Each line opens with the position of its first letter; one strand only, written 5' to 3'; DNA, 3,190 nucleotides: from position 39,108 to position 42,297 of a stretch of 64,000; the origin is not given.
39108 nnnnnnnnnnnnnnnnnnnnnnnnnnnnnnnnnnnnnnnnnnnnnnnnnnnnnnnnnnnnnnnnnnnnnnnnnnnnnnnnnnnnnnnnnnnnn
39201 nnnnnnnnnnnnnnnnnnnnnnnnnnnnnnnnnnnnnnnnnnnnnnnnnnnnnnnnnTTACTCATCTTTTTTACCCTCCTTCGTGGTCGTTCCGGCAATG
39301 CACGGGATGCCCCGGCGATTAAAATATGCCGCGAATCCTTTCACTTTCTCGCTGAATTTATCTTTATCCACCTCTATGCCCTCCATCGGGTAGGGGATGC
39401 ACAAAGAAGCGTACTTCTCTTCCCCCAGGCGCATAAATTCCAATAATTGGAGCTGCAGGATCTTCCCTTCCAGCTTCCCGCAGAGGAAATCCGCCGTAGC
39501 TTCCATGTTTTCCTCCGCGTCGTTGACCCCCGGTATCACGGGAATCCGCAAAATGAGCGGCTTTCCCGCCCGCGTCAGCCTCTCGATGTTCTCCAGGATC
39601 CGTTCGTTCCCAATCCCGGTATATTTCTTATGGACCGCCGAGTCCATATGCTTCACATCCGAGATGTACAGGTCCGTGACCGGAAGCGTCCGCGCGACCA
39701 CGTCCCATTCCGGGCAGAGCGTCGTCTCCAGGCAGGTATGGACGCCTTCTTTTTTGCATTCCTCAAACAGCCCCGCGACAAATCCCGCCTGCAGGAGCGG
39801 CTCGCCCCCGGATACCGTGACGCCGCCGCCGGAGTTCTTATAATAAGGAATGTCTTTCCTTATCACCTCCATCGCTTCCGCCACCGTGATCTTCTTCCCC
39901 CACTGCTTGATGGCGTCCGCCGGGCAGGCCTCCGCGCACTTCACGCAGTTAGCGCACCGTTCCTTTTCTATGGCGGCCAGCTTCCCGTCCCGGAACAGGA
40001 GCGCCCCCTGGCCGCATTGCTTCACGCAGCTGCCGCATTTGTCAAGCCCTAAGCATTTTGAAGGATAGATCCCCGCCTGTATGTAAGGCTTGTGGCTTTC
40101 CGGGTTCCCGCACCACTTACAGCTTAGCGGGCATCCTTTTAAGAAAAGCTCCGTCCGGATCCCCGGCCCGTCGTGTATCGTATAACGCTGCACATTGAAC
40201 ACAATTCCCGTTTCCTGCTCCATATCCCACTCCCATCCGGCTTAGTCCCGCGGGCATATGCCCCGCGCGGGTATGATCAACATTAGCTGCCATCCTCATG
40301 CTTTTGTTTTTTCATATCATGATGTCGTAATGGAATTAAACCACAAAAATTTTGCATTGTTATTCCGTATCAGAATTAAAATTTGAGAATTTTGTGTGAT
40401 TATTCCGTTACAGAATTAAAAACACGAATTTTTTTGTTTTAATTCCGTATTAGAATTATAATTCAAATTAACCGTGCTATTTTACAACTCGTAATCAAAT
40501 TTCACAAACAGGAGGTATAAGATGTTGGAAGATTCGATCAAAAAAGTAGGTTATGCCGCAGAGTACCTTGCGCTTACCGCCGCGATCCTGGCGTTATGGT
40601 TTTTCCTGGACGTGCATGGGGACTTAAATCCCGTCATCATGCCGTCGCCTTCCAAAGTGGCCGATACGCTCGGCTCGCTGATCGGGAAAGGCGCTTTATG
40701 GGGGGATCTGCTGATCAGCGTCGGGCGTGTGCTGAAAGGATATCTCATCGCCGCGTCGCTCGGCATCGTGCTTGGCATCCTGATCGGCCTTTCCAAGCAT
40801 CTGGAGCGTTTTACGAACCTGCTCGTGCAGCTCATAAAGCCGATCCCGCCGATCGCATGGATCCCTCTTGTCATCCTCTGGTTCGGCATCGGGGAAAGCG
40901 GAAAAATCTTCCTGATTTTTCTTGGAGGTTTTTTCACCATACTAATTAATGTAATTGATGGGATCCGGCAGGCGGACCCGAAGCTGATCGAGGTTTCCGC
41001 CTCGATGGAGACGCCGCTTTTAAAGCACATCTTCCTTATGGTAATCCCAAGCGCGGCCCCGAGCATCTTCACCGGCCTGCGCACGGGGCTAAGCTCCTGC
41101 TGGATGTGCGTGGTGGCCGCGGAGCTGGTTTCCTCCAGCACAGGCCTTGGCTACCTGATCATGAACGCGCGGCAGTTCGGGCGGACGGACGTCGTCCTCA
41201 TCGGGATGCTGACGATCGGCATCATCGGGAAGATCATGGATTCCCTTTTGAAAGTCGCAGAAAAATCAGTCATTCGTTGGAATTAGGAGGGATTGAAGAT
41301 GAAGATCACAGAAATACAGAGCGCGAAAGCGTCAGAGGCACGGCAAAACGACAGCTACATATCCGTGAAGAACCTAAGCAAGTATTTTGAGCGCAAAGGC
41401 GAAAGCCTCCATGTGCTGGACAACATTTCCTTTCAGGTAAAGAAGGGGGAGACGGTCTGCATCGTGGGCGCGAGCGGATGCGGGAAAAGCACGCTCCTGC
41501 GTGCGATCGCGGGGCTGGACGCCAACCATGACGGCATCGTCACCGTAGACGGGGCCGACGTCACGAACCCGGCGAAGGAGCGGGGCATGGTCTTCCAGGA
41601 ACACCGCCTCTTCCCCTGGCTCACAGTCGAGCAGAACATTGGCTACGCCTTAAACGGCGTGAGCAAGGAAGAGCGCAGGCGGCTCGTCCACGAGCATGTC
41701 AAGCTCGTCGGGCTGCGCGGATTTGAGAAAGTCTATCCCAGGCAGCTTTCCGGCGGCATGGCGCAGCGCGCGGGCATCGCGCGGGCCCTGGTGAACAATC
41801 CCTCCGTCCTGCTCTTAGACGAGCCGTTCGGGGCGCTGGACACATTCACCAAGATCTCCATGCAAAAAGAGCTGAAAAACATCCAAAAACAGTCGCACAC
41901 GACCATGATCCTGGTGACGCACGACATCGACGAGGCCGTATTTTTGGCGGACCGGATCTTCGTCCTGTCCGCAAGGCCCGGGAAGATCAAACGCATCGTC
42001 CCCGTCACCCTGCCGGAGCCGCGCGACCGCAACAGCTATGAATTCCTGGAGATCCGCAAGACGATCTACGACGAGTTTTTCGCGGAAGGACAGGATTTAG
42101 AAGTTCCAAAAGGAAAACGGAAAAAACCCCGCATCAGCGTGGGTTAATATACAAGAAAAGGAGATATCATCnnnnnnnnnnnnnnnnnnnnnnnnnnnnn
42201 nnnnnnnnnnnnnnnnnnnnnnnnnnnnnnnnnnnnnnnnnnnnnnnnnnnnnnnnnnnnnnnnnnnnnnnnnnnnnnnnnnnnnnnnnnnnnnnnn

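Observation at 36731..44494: Diol-dehydratase-like glycyl-radical enzyme with an Arg-rich active-site loop, divergent from a sulfonate-type ABC importer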

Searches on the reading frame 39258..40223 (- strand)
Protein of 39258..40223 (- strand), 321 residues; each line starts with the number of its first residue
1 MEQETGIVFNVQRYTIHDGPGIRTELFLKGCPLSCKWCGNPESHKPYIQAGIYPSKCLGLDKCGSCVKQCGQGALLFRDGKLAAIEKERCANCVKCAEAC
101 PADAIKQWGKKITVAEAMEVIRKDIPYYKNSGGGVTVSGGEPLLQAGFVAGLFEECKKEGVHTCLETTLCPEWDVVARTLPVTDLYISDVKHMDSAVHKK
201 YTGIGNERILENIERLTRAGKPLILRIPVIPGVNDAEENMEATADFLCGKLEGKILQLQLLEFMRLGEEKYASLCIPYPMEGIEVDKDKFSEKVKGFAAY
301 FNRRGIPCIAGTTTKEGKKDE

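Call 6: search_protein_families(library=pfam, proteins=[window:39258-40223:-])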
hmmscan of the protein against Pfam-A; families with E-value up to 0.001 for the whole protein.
window:39258-40223:- (321 aa): 8 families
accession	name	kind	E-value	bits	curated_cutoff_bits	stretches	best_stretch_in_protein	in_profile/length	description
PF04055.27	Radical_SAM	-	1e-17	65.2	29.5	1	105-239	21-161/166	Radical SAM superfamily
PF13353.11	Fer4_12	-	5.2e-12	46.7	22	2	18-46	2-30/137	4Fe-4S single cluster domain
PF13484.11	Fer4_16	-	1.1e-06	29.8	30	1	89-111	1-22/66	4Fe-4S double cluster binding domain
PF14697.11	Fer4_21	-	7.7e-06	26.4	35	1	51-106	2-58/59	4Fe-4S dicluster domain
PF00037.32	Fer4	-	4.5e-05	23.5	21.1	0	85-106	3-24/24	4Fe-4S binding domain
PF12838.12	Fer4_7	-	7.9e-05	23.5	27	1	62-104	4-52/52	4Fe-4S dicluster domain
PF12837.12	Fer4_6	-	8.6e-05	22.8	25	0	83-105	2-24/24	4Fe-4S binding domain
PF13187.11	Fer4_9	-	0.00047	20.6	27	1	62-105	4-52/52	4Fe-4S dicluster domain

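Call 11: search_protein_families(library=ncbifam, proteins=[window:39258-40223:-], max_evalue=0.00001)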
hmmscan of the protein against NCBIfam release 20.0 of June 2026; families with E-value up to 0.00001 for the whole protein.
window:39258-40223:- (321 aa): 19 families
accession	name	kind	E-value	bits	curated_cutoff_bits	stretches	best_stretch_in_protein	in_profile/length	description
NF048008.1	SfplDhtActHpfHKleb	equivalog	1.1e-147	491.3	500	1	7-312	1-307/308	(2S)-3-sulfopropanediol dehydratase activating enzyme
TIGR02494.1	PFLE_PFLC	subfamily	5.8e-97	324.5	174.35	1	8-296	1-287/293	glycyl-radical enzyme activating protein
NF048010.1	SfplDhtActHpsHDes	equivalog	5.1e-95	317.7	430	1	3-291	3-292/298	(2S)-3-sulfopropanediol dehydratase activating enzyme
NF043069.1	T4HPD_activ_SAM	equivalog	3.6e-87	292.5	425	1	6-306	2-293/299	trans-4-hydroxy-L-proline dehydratase activase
NF033717.2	HPDL_rSAM_activ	equivalog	1.7e-81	273.8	420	1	4-314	2-309/311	4-hydroxyphenylacetate decarboxylase activase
NF033719.1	ind_deCO2_activ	equivalog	1.9e-81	273.7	425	1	6-309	1-301/302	indoleacetate decarboxylase activase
TIGR04395.1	cutC_activ_rSAM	equivalog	7.5e-77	258.6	360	1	5-289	4-288/309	choline TMA-lyase-activating enzyme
TIGR04003.1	rSAM_BssD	equivalog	4.7e-66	223.1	496.45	1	7-309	2-304/314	[benzylsuccinate synthase]-activating enzyme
NF007483.0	PRK10076.1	equivalog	3.2e-58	197.2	326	2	89-289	75-272/292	[formate-C-acetyltransferase]-activating enzyme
TIGR02493.1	PFLA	equivalog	5.7e-55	186.2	231.75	2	96-295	29-229/235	pyruvate formate-lyase-activating protein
TIGR04041.1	activase_YjjW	hypoth_equivalog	1.4e-46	159.1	250.2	1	8-272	4-247/276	YjjW family glycine radical enzyme activase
NF008356.0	PRK11145.1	equivalog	4.5e-43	147.3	375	1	106-297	45-236/246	pyruvate formate lyase 1-activating protein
TIGR02495.1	NrdG2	equivalog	2.6e-13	49.8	131.15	1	109-241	44-175/193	anaerobic ribonucleoside-triphosphate reductase activating protein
TIGR02491.1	NrdG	equivalog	3e-10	40.2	126.1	1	10-46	4-40/154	anaerobic ribonucleoside-triphosphate reductase activating protein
TIGR02700.1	flavo_MJ0208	hypoth_equivalog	2.2e-07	30.4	251.35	1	61-113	151-201/234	dihydromethanopterin reductase (acceptor)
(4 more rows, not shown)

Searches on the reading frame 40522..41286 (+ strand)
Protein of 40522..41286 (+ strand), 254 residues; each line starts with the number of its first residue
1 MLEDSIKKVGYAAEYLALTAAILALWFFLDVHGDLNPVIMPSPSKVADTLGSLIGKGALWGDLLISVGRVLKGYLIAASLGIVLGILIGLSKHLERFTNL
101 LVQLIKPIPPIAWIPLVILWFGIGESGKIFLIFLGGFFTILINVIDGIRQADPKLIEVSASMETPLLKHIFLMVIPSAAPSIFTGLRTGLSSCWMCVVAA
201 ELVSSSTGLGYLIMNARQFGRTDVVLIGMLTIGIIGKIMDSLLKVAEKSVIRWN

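Call 6: search_protein_families(library=pfam, proteins=[window:40522-41286:+])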
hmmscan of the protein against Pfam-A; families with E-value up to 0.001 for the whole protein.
window:40522-41286:+ (254 aa): 1 family
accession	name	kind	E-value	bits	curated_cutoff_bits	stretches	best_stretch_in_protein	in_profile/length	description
PF00528.27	BPD_transp_1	-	1.1e-19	71.3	26.4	1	81-250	1-182/184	Binding-protein-dependent transport system inner membrane component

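Call 11: search_protein_families(library=ncbifam, proteins=[window:40522-41286:+], max_evalue=0.00001)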
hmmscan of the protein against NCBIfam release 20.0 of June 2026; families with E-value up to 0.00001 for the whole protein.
window:40522-41286:+ (254 aa): 6 families
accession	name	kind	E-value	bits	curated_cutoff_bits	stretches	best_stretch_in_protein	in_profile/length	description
NF008470.0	PRK11365.1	equivalog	1.7e-53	181.7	347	1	16-254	15-253/263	aliphatic sulfonate ABC transporter permease SsuC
NF040733.1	ABC_perm_U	equivalog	3.4e-53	180.7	295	1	16-253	12-248/251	ABC transporter permease subunit SaoP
NF007545.0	PRK10160.1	equivalog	3.7e-44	151.2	342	1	17-253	29-270/275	taurine ABC transporter permease TauC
TIGR01183.1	ntrB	equivalog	4.3e-38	131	209.05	1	56-243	13-199/202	nitrate ABC transporter permease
NF008196.0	PRK10952.1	equivalog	1.4e-11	43.8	439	1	48-243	129-325/356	glycine betaine/L-proline ABC transporter permease ProW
TIGR03416.1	ABC_choXWV_perm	equivalog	2.2e-09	37.2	363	1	53-242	78-266/267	choline ABC transporter permease subunit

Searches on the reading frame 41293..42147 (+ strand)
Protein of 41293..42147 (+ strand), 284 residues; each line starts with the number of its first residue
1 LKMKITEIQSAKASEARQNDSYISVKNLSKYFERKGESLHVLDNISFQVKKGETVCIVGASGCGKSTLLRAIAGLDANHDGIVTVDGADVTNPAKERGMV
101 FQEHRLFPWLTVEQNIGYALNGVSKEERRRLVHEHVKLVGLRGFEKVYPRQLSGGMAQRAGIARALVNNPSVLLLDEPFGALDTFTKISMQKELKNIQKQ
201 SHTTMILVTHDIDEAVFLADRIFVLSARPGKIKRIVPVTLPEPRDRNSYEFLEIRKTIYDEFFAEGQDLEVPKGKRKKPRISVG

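Call 6: search_protein_families(library=pfam, proteins=[window:41293-42147:+])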
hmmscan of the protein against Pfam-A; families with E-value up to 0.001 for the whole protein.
window:41293-42147:+ (284 aa): 12 families
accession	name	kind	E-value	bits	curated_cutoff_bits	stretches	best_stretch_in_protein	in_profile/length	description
PF00005.33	ABC_tran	-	9e-36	123.9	25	1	42-179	1-136/137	ABC transporter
PF13304.12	AAA_21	-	4.8e-06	27.3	27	0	56-75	3-22/304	AAA domain, putative AbiEii toxin, Type IV TA system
PF13401.12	AAA_22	-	0.00012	22.8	27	1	55-112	8-33/130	AAA domain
PF09818.15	ABC_ATPase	-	0.00013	21.5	23.2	0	49-74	77-101/283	P-loop domain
PF20703.3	nSTAND1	-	0.00017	21.8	27.1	1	30-71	15-52/379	Novel STAND NTPase 1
PF03193.22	RsgA_GTPase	-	0.00026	21.3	30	1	38-74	93-128/174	RsgA GTPase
PF13555.12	AAA_29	-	0.00032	20.8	27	1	44-73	14-43/61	P-loop containing region of AAA domain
PF00004.35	AAA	-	0.00055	20.8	21.2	0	55-211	1-110/131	ATPase family associated with various cellular activities (AAA)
PF13191.12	AAA_16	-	0.00072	20.5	32.6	0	48-86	18-58/167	AAA ATPase domain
PF13521.12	AAA_28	-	0.00072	20.3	27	0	55-78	2-21/164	AAA domain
PF05729.18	NACHT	-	0.00077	19.8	26.7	0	54-74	2-22/167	NACHT domain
PF13476.12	AAA_23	-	0.00088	20.4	27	0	45-73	15-40/201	AAA domain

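Call 11: search_protein_families(library=ncbifam, proteins=[window:41293-42147:+], max_evalue=0.00001)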
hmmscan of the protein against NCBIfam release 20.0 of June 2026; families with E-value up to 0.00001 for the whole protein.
window:41293-42147:+ (284 aa): 188 families (the best 25 are shown)
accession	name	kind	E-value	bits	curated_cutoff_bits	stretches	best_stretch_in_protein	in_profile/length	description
NF040729.1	ABC_ATP_SaoA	equivalog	7.9e-74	248.2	360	1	23-259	2-240/248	ABC transporter ATP-binding protein SaoA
TIGR01184.1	ntrCD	subfamily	9.2e-69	231.5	291.8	1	42-248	1-212/230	nitrate ABC transporter ATP-binding protein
TIGR03265.1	PhnT2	equivalog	1.9e-67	228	457.7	1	20-227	2-210/353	putative 2-aminoethylphosphonate ABC transporter ATP-binding protein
NF008421.0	PRK11248.1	equivalog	2e-64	217.5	357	1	39-236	14-213/255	taurine ABC transporter ATP-binding subunit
NF006987.0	PRK09452.1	equivalog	6.1e-59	199.6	482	1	12-234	7-228/378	spermidine/putrescine ABC transporter ATP-binding protein PotA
TIGR01186.1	proV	subfamily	3.7e-58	197.4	326.6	1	36-232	4-208/363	betaine/proline/choline family ABC transporter ATP-binding protein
NF043075.1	MMSYN1_0197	equivalog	1.5e-56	191.8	550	1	23-236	3-215/341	spermidine/putrescine ABC transporter ATP-binding protein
NF008420.0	PRK11247.1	equivalog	2e-55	187.7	395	1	23-267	13-247/257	aliphatic sulfonates ABC transporter ATP-binding protein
TIGR01187.1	potA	subfamily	5.3e-55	186.8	355.6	1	57-235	1-182/325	polyamine ABC transporter ATP-binding protein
TIGR00968.1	3a0106s01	subfamily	3e-54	184.1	342.75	1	23-235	1-212/237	sulfate ABC transporter ATP-binding protein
NF008653.0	PRK11650.1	subfamily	3.6e-54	184.1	432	1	22-227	3-210/357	sn-glycerol-3-phosphate ABC transporter ATP-binding protein UgpC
NF040933.2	ABC_arch_GlcV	equivalog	8.4e-54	182.8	450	1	23-227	3-217/357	glucose ABC transporter ATP-binding protein GlcV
NF008513.0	PRK11432.1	equivalog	1.3e-53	182.1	496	1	18-234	2-217/351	ferric ABC transporter ATP-binding protein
TIGR03415.1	ABC_choXWV_ATP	equivalog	1.2e-50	172.5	483.75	1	33-226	32-239/382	choline ABC transporter ATP-binding protein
NF008621.0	PRK11607.1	equivalog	1.2e-49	169.1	613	1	11-235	8-231/377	putrescine ABC transporter ATP-binding subunit PotG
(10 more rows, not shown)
